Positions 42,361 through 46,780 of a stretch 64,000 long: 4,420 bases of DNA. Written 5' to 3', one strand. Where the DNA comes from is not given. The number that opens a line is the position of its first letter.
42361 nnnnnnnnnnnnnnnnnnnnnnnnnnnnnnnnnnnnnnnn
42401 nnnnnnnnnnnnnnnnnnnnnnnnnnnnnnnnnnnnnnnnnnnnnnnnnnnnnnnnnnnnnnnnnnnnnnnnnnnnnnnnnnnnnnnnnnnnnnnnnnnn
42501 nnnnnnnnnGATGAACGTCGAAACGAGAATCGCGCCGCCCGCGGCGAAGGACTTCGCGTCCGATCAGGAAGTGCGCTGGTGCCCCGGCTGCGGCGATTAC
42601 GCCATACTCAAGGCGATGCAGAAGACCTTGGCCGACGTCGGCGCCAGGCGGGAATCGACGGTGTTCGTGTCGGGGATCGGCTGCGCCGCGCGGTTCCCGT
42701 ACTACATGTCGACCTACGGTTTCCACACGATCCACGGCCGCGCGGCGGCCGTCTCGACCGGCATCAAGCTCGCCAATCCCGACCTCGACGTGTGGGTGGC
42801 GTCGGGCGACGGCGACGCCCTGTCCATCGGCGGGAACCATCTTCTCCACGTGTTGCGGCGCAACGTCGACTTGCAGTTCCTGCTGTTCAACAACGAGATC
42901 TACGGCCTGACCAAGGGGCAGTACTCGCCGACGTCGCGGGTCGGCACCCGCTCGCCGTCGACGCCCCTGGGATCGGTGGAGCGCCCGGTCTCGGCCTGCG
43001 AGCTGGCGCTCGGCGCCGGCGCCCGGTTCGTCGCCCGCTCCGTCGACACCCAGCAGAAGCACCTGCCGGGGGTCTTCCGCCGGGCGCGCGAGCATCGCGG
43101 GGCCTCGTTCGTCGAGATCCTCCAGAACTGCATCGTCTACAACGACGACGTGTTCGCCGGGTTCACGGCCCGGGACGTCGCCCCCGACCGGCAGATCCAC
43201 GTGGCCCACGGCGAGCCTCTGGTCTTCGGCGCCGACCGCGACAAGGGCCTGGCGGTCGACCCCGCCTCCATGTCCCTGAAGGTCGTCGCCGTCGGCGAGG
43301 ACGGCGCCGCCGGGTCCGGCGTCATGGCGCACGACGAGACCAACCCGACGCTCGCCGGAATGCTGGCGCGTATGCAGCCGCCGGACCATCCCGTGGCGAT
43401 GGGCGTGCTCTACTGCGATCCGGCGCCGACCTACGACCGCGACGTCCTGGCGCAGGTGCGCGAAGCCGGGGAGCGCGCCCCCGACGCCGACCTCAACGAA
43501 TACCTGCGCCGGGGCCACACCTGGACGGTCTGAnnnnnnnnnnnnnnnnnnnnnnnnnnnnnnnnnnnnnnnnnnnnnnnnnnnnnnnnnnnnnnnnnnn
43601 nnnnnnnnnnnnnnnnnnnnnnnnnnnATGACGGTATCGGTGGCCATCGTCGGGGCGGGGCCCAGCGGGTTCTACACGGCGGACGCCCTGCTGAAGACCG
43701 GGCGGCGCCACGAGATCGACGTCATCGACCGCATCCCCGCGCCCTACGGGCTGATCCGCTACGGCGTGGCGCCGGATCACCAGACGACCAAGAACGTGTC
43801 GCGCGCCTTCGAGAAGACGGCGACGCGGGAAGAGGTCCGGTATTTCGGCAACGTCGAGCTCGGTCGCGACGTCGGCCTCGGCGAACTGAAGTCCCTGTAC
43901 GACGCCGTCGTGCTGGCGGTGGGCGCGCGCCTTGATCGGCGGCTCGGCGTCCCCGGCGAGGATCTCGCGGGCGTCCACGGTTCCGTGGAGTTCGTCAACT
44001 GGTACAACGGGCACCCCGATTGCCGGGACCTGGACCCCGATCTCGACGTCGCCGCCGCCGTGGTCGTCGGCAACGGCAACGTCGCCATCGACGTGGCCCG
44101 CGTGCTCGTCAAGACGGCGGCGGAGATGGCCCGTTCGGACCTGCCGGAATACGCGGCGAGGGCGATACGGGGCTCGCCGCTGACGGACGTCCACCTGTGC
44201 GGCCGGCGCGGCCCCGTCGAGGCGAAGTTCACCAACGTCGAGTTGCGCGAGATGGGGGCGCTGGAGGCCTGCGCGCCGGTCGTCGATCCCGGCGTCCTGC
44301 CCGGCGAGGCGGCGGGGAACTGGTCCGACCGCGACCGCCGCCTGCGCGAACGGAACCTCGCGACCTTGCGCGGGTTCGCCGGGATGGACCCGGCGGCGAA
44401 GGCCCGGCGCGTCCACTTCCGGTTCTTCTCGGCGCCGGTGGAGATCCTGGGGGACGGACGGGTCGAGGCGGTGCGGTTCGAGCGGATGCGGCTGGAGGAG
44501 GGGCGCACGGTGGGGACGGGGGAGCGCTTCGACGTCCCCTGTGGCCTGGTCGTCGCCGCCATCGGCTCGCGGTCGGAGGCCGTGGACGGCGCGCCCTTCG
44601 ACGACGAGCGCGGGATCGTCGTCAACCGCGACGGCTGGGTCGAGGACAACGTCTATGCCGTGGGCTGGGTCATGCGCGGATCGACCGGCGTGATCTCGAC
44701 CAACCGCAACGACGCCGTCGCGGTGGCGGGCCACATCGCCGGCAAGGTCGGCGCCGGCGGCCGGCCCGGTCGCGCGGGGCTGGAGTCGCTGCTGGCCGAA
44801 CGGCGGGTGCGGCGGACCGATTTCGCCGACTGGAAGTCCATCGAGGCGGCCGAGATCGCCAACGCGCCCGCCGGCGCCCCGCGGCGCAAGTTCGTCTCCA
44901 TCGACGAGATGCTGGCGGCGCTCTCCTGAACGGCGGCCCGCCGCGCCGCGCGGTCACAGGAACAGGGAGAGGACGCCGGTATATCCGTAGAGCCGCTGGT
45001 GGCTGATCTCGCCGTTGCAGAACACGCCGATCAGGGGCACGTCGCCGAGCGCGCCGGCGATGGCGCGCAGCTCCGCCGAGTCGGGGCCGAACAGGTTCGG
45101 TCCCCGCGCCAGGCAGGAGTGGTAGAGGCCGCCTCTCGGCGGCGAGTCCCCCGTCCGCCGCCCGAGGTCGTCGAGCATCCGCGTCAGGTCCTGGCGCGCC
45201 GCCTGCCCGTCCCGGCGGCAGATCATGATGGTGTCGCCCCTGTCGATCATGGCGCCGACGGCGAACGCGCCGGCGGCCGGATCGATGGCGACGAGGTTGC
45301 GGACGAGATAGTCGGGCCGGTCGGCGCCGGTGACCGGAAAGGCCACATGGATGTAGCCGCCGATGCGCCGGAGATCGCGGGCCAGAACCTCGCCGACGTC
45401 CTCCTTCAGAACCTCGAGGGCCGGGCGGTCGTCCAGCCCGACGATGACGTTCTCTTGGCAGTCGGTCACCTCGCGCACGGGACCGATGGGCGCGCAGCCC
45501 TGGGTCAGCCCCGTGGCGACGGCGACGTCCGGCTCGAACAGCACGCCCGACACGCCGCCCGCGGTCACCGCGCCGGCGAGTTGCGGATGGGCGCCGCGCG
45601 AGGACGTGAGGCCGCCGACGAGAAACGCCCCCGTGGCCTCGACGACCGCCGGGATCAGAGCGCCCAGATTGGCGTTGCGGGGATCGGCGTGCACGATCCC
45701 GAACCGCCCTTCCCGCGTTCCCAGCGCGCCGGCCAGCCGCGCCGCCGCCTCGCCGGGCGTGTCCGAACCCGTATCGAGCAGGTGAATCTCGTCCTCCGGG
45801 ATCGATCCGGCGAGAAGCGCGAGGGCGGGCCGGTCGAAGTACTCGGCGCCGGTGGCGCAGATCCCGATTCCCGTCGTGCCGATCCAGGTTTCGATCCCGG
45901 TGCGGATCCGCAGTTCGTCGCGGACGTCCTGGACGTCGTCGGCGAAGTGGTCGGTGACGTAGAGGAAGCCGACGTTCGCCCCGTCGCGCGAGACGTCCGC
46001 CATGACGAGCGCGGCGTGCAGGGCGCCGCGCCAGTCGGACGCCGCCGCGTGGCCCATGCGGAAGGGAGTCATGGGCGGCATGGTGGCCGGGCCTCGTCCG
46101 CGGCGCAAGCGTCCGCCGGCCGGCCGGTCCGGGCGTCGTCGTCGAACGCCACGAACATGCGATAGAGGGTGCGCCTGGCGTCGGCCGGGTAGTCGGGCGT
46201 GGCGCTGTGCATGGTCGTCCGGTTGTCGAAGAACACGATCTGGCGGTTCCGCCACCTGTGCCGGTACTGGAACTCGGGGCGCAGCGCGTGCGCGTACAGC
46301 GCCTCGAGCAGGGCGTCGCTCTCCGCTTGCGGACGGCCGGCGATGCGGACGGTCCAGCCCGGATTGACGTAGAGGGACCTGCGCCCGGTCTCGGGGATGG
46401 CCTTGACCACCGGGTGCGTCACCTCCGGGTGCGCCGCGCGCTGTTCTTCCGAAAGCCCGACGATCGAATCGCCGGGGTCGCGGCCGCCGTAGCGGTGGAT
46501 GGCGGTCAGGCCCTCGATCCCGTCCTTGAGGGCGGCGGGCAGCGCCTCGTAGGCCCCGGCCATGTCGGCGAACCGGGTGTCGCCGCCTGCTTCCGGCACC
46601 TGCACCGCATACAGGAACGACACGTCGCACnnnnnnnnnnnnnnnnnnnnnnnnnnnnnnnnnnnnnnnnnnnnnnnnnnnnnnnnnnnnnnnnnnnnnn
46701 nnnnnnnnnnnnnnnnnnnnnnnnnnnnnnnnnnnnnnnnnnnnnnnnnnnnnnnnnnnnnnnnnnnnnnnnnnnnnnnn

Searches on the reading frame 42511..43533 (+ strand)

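Call 9: search_protein_families(library=pfam, proteins=[window:42511-43533:+])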
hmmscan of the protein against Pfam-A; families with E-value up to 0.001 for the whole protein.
window:42511-43533:+ (340 aa): 1 family
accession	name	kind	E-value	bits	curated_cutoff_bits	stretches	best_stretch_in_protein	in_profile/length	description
PF02775.26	TPP_enzyme_C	-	1.5e-28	100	21.9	1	59-203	5-151/151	Thiamine pyrophosphate enzyme, C-terminal TPP binding domain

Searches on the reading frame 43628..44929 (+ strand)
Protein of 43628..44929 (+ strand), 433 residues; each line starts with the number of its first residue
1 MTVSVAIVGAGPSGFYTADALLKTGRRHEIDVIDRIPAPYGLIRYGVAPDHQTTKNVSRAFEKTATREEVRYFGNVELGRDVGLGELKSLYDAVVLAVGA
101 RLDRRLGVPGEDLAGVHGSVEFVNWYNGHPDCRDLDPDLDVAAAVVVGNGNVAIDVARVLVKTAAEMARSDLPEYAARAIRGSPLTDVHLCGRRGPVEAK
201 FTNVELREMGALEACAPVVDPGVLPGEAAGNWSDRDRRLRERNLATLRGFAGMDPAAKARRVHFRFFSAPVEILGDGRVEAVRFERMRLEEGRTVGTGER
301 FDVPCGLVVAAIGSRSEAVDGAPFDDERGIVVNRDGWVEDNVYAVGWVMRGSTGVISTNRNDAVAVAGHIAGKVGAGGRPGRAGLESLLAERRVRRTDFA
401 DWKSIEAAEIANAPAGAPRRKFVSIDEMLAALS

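Call 9: search_protein_families(library=pfam, proteins=[window:43628-44929:+])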
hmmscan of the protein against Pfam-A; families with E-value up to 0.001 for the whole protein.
window:43628-44929:+ (433 aa): 5 families
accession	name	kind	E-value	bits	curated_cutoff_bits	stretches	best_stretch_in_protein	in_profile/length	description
PF07992.20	Pyr_redox_2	-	6e-15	55.9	26.1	1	4-166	2-167/291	Pyridine nucleotide-disulphide oxidoreductase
PF13454.12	NAD_binding_9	-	2.1e-05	25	21.8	1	6-42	1-39/155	FAD-NAD(P)-binding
PF00070.33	Pyr_redox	-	0.0004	21.3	22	0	144-166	2-24/82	Pyridine nucleotide-disulphide oxidoreductase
PF01494.25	FAD_binding_3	-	0.00045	20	22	0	3-40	2-37/349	FAD binding domain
PF13450.12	NAD_binding_8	-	0.00079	20.1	21.9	0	7-50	1-42/68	NAD(P)-binding Rossmann-like domain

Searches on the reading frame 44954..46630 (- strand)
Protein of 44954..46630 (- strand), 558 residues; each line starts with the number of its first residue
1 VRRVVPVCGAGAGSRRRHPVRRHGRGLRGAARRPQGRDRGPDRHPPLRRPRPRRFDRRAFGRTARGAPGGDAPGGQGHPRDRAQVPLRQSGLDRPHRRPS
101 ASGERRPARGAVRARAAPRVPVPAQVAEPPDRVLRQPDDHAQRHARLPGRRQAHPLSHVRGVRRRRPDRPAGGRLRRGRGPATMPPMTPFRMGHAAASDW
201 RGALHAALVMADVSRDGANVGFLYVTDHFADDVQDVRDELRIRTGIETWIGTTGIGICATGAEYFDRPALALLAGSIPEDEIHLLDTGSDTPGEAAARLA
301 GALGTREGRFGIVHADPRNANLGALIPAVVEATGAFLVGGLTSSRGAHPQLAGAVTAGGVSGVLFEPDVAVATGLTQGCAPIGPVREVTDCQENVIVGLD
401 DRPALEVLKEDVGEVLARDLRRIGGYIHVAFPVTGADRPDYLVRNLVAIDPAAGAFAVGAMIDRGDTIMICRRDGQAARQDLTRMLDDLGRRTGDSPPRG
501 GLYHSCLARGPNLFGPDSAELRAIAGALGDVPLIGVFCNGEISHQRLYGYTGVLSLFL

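Call 38: search_protein_families(library=pfam, proteins=[window:44954-46630:-])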
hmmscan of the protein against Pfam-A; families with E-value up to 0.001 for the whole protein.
window:44954-46630:- (558 aa): 2 families
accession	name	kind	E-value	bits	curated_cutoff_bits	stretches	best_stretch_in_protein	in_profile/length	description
PF08495.15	FIST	-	2.3e-26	93.3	23.2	1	220-402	2-189/189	FIST N domain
PF10442.14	FIST_C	-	4.6e-23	82.2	28.5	1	404-544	1-131/131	FIST C domain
